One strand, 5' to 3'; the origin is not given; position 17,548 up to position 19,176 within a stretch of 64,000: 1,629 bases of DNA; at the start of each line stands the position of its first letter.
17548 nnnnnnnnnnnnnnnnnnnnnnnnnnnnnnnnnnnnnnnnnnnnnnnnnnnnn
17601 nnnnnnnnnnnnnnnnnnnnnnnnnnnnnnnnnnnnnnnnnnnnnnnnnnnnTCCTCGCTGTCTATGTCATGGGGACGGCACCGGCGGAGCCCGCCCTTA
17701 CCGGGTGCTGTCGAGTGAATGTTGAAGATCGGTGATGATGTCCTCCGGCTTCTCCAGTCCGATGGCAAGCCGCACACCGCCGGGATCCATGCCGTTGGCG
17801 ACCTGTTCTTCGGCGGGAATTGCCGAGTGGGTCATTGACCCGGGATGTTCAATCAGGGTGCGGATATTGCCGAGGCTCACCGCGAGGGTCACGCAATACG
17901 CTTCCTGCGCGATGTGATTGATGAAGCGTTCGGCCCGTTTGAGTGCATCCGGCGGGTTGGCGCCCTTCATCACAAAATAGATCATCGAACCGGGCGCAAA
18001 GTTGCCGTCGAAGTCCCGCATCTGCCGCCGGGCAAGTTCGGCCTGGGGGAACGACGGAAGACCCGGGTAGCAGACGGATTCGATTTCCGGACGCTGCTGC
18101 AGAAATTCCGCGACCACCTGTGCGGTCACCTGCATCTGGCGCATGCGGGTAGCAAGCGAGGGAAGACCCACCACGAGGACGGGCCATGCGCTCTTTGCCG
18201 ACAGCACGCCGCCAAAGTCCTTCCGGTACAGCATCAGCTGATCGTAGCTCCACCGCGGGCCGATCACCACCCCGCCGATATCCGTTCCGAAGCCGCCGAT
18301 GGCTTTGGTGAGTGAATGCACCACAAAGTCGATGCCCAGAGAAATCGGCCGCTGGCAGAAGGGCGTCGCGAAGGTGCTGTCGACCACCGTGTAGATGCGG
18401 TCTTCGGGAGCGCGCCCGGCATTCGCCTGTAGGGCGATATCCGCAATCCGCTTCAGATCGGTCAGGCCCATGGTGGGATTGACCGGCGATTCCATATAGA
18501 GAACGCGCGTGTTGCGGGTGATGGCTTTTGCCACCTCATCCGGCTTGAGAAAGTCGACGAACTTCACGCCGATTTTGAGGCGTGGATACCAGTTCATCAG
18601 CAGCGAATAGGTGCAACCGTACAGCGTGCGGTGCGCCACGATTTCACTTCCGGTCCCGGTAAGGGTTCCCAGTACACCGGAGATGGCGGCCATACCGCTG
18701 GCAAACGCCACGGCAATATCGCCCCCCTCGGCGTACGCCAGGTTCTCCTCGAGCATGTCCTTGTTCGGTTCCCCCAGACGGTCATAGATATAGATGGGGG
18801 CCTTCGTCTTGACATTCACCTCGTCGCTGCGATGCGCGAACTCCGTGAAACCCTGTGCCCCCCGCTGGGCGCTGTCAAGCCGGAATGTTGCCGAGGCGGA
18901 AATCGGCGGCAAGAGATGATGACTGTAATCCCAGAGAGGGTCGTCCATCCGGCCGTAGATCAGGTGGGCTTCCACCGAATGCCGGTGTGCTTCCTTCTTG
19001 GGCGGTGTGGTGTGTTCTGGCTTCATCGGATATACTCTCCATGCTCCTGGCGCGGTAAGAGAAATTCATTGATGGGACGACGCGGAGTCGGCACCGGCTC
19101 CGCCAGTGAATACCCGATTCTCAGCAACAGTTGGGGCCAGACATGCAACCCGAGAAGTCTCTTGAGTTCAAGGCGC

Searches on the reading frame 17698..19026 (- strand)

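Call 8: search_protein_families(library=pfam, proteins=[window:17698-19026:-], max_evalue=0.01)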
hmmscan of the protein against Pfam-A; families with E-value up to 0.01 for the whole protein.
window:17698-19026:- (442 aa): 2 families
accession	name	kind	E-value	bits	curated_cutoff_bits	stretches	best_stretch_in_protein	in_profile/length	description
PF01053.26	Cys_Met_Meta_PP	-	1.2e-95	320.8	27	1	39-438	19-380/381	Cys/Met metabolism PLP-dependent enzyme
PF00155.27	Aminotran_1_2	-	0.0024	17.5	19.7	1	105-264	68-241/361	Aminotransferase class I and II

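Call 9: search_protein_families(library=ncbifam, proteins=[window:17698-19026:-], max_evalue=0.01)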
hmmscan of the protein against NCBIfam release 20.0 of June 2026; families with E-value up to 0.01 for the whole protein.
window:17698-19026:- (442 aa): 48 families (the best 25 are shown)
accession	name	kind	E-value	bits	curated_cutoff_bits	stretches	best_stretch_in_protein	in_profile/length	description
TIGR01328.1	met_gam_lyase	equivalog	3.8e-95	319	549.7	1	36-440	20-390/391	methionine gamma-lyase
NF005695.0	PRK07503.1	equivalog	4.2e-93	312.2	666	1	35-441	25-397/403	methionine gamma-lyase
NF004876.0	PRK06234.1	subfamily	1.8e-90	303.9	666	1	38-440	27-397/400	methionine gamma-lyase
NF005263.0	PRK06767.1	equivalog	2.6e-85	286.8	617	1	34-440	20-385/392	methionine gamma-lyase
TIGR01325.1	O_suc_HS_sulf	equivalog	2.9e-78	263.1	510.05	1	71-438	38-380/380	O-succinylhomoserine sulfhydrylase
NF006003.0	PRK08133.1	equivalog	4.3e-78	262.8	522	1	73-439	52-395/396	O-succinylhomoserine sulfhydrylase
NF006097.0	PRK08249.1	equivalog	4.5e-76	255.8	600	1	74-440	53-395/402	cystathionine gamma-synthase family protein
TIGR01326.1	OAH_OAS_sulfhy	subfamily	1.4e-74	251.3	495.1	2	60-255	32-217/418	O-acetylhomoserine aminocarboxypropyltransferase/cysteine synthase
NF005871.0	PRK07811.1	equivalog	6.3e-73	245.6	513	1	79-439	53-387/389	cystathionine gamma-synthase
NF005810.0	PRK07671.1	equivalog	4.1e-71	240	594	1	78-438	41-376/377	bifunctional cystathionine gamma-lyase/homocysteine desulfhydrase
NF005976.0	PRK08064.1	equivalog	9.1e-71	238.8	627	1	79-439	46-381/390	cystathionine beta-lyase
NF005870.0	PRK07810.1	equivalog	1.6e-69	234.4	618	1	60-438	46-405/406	O-succinylhomoserine sulfhydrylase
NF004821.0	PRK06176.1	equivalog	4.1e-69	233.3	642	1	77-439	40-377/380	cystathionine gamma-synthase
NF005696.0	PRK07504.1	equivalog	1.6e-67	228.1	675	1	57-440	35-395/397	O-succinylhomoserine sulfhydrylase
NF005455.0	PRK07049.1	equivalog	1.7e-67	228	504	1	38-440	36-426/427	cystathionine gamma-synthase family protein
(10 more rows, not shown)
